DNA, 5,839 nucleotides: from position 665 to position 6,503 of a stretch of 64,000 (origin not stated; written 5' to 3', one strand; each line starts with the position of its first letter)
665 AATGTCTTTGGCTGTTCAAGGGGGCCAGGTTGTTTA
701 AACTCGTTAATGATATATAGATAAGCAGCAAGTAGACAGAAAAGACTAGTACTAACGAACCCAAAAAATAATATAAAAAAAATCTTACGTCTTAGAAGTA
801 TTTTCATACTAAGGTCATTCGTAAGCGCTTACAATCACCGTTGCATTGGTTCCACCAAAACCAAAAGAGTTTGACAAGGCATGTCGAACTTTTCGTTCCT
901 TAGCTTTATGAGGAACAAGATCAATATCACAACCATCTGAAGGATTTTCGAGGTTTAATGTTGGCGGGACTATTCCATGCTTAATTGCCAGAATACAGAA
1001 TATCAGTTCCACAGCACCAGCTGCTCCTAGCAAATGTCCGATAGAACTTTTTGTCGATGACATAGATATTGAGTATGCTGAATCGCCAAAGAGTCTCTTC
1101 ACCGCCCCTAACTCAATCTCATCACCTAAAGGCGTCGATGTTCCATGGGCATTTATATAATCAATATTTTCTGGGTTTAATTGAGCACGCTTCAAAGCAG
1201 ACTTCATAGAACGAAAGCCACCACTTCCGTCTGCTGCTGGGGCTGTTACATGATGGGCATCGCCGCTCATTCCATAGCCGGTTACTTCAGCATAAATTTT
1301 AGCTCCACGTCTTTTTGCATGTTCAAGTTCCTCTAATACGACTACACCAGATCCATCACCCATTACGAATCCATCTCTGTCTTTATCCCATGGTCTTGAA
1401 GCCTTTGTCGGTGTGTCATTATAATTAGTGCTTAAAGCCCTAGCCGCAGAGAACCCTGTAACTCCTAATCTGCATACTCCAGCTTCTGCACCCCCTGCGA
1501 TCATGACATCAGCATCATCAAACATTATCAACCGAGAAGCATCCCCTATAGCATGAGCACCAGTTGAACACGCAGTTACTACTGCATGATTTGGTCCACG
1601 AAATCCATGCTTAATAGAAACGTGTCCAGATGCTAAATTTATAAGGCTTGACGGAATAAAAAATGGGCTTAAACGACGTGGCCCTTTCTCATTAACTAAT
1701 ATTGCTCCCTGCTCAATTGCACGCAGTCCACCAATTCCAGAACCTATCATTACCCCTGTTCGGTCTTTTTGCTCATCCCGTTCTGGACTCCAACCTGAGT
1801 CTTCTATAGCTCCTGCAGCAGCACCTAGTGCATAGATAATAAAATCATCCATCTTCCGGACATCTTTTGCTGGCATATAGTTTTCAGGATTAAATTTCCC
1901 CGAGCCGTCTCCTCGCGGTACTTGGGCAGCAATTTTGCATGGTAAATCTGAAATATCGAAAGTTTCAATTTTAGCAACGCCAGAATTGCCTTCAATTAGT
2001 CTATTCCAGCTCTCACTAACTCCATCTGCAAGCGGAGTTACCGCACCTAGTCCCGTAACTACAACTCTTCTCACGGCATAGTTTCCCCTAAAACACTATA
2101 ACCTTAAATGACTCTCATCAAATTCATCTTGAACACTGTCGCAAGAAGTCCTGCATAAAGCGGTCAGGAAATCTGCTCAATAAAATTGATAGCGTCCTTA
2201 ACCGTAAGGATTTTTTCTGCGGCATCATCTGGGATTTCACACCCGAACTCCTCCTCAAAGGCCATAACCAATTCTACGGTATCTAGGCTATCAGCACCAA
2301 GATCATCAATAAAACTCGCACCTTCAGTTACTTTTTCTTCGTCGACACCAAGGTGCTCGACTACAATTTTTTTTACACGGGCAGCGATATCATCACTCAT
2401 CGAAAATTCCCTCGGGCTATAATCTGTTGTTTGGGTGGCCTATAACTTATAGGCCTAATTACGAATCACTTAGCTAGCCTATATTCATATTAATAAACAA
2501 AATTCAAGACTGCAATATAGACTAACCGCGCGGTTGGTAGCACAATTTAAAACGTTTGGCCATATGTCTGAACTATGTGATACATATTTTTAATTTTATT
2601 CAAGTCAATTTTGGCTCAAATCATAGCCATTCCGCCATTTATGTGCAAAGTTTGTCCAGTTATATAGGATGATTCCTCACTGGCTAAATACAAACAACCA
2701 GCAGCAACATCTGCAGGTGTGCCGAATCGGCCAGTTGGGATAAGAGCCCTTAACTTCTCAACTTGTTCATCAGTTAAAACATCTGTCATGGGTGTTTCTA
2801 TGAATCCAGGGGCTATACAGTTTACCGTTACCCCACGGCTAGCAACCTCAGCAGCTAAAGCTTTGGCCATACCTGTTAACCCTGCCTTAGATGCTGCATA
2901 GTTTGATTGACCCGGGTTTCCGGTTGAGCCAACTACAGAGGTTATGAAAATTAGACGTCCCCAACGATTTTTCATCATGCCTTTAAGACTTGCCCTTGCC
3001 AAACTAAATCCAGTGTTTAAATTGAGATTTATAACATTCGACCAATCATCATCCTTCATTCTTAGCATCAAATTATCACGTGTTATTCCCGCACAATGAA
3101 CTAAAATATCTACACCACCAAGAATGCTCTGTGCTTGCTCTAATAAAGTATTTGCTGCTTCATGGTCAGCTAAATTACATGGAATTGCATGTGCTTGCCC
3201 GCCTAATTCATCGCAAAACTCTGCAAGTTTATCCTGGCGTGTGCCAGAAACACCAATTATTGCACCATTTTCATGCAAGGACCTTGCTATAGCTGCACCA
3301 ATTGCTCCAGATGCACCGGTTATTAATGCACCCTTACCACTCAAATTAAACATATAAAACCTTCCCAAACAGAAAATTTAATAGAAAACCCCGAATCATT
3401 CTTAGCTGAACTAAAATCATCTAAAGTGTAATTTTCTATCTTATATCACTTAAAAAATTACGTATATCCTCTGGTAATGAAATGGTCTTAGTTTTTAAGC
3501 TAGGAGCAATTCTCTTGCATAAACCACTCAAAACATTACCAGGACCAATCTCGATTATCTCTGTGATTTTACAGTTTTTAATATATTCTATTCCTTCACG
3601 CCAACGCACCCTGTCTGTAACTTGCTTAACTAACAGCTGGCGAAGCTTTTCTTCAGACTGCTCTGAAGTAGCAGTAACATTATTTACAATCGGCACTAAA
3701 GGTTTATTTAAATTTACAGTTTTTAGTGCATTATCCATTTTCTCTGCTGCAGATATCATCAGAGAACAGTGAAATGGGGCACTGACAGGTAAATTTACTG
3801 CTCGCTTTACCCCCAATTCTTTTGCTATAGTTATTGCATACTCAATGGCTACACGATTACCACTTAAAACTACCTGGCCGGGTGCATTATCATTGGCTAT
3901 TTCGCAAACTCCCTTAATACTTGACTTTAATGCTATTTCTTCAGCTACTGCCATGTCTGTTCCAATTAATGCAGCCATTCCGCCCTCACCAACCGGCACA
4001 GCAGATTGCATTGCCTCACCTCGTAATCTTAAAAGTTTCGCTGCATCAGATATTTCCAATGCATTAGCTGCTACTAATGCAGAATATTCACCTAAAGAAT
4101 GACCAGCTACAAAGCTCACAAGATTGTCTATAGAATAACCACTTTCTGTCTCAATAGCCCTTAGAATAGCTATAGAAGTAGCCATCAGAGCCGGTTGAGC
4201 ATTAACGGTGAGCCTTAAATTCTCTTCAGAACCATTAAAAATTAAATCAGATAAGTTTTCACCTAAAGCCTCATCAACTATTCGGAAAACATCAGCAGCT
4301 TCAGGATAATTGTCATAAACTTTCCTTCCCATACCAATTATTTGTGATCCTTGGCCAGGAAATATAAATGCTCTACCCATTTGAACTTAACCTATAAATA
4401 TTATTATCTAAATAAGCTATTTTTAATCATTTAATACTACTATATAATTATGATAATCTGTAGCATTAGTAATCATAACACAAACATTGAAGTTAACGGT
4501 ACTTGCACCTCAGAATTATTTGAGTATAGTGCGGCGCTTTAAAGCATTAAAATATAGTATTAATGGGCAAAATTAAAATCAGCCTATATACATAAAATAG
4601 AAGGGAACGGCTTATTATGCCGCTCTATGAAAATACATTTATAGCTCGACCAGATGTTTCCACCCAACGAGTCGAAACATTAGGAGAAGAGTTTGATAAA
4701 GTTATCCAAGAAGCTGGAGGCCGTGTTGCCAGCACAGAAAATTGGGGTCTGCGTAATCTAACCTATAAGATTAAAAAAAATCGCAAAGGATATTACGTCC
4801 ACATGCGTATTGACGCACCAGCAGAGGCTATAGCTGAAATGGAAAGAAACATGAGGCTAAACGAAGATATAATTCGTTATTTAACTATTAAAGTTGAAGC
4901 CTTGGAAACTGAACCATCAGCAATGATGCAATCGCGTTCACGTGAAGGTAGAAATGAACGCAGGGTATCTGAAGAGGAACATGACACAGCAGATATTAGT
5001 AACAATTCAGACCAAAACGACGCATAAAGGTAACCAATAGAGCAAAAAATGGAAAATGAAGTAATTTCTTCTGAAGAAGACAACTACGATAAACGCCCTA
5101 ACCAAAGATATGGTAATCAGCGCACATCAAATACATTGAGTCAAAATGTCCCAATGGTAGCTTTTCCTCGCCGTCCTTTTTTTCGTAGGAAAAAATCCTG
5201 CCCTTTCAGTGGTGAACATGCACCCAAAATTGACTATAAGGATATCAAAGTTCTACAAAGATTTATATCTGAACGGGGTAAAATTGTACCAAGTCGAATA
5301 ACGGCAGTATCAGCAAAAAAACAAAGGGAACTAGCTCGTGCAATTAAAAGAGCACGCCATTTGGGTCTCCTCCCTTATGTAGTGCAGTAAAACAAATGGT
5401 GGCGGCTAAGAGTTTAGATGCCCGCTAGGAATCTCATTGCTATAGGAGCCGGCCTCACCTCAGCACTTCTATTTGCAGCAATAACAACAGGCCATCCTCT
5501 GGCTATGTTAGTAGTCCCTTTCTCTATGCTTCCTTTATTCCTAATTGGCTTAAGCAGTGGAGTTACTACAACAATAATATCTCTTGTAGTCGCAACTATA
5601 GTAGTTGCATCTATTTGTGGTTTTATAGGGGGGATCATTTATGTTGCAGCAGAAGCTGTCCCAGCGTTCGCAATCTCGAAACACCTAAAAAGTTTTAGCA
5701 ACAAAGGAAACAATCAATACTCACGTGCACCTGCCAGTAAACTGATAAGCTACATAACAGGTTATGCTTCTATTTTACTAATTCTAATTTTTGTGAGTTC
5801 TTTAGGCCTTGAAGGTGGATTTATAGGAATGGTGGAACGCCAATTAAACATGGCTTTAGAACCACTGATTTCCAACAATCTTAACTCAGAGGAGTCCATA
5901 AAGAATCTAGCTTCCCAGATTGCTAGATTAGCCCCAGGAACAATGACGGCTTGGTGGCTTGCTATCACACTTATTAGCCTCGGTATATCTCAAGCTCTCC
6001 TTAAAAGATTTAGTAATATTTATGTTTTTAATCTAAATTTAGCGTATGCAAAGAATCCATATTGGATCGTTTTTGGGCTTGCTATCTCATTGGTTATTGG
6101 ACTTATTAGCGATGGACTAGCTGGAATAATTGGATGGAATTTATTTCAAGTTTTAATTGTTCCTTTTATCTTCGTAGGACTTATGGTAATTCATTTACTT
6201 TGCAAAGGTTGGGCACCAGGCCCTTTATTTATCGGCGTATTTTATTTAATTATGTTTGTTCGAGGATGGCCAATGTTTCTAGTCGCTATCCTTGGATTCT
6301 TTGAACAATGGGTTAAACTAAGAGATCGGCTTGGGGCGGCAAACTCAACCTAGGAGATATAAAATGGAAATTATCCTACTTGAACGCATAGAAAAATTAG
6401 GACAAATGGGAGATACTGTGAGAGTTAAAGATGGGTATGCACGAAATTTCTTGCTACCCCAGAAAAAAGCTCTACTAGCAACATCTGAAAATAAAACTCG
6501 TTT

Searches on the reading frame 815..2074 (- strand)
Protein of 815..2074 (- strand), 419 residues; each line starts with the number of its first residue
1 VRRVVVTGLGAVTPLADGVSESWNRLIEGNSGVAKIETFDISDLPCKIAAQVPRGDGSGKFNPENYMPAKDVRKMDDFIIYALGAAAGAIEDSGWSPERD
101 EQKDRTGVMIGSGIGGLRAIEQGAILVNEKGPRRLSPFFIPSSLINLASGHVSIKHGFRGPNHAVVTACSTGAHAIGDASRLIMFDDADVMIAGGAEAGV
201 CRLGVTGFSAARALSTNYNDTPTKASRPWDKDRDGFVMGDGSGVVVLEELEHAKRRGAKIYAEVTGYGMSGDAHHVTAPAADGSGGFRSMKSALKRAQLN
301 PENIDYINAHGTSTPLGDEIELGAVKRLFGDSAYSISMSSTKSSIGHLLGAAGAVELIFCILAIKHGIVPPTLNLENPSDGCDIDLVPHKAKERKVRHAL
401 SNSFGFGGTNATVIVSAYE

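Call 51: search_protein_families(library=pfam, proteins=[window:815-2074:-], max_evalue=0.00001)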
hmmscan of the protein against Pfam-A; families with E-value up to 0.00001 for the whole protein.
window:815-2074:- (419 aa): 2 families
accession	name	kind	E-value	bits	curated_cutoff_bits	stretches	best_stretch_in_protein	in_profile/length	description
PF00109.32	ketoacyl-synt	-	6e-60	203.4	20.8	1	1-253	1-252/252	Beta-ketoacyl synthase, N-terminal domain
PF02801.28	Ketoacyl-synt_C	-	2.9e-42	143.8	20.8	1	261-376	1-119/119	Beta-ketoacyl synthase, C-terminal domain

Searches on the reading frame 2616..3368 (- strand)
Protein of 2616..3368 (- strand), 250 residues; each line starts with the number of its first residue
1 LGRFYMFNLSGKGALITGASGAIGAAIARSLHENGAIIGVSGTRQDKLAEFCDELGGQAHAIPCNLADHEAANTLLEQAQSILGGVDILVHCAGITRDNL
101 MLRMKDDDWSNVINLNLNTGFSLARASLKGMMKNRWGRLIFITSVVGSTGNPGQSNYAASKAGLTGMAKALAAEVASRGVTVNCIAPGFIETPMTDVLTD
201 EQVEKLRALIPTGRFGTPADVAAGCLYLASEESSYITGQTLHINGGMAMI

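Call 51: search_protein_families(library=pfam, proteins=[window:2616-3368:-], max_evalue=0.00001)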
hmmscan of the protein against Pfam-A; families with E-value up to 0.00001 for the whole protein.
window:2616-3368:- (250 aa): 5 families
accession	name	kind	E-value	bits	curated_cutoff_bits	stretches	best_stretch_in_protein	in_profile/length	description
PF13561.12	adh_short_C2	-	2.8e-61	207.5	27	1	18-247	1-235/236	Enoyl-(Acyl carrier protein) reductase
PF00106.31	adh_short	-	2.6e-54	184.1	26.6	1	13-201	2-193/195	short chain dehydrogenase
PF08659.16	KR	-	5.3e-21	75.8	22.6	1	15-174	4-166/180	KR domain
PF01370.27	Epimerase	-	2.7e-07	30.7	20.9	1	14-184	1-169/240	NAD dependent epimerase/dehydratase family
PF23441.1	SDR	-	2.1e-06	27.8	27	1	15-248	11-256/258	SDR-like rossmann domain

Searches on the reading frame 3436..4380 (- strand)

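Call 51: search_protein_families(library=pfam, proteins=[window:3436-4380:-], max_evalue=0.00001)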
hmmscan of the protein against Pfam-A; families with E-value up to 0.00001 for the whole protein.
window:3436-4380:- (314 aa): 1 family
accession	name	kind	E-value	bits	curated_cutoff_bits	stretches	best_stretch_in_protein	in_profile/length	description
PF00698.26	Acyl_transf_1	-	1.9e-35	123.3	32.7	1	5-284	2-271/319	Acyl transferase domain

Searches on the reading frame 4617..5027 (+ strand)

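Call 51: search_protein_families(library=pfam, proteins=[window:4617-5027:+], max_evalue=0.00001)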
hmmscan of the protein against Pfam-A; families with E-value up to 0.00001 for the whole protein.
window:4617-5027:+ (136 aa): 1 family
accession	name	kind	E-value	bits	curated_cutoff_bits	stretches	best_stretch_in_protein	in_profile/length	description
PF01250.22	Ribosomal_S6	-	1.6e-31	108.7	27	1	4-92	2-90/90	Ribosomal protein S6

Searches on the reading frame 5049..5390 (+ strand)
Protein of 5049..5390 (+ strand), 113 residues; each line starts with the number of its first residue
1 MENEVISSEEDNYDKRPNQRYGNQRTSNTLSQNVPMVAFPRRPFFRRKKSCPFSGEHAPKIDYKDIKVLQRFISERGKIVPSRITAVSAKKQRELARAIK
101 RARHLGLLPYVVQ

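Call 51: search_protein_families(library=pfam, proteins=[window:5049-5390:+], max_evalue=0.00001)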
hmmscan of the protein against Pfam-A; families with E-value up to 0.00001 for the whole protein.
window:5049-5390:+ (113 aa): 1 family
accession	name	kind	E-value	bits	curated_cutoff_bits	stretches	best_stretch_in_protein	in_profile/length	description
PF01084.26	Ribosomal_S18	-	9.4e-26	90.1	21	1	59-108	3-52/52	Ribosomal protein S18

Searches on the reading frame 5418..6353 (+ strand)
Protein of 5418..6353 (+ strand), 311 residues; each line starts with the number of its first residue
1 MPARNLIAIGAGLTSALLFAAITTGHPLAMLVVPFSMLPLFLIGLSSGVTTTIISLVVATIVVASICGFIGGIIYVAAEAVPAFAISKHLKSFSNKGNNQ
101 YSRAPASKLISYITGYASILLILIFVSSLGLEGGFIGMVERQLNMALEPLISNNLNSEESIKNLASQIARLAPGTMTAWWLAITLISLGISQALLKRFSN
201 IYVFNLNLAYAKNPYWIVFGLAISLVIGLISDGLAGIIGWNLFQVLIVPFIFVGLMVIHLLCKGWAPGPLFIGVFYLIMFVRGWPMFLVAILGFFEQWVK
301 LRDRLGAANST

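Call 51: search_protein_families(library=pfam, proteins=[window:5418-6353:+], max_evalue=0.00001)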
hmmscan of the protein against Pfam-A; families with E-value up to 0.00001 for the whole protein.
window:5418-6353:+ (311 aa): 1 family
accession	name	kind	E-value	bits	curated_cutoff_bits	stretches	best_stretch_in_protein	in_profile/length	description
PF09991.14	DUF2232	-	3.4e-13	49.8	27.8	1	16-295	4-288/290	Predicted membrane protein (DUF2232)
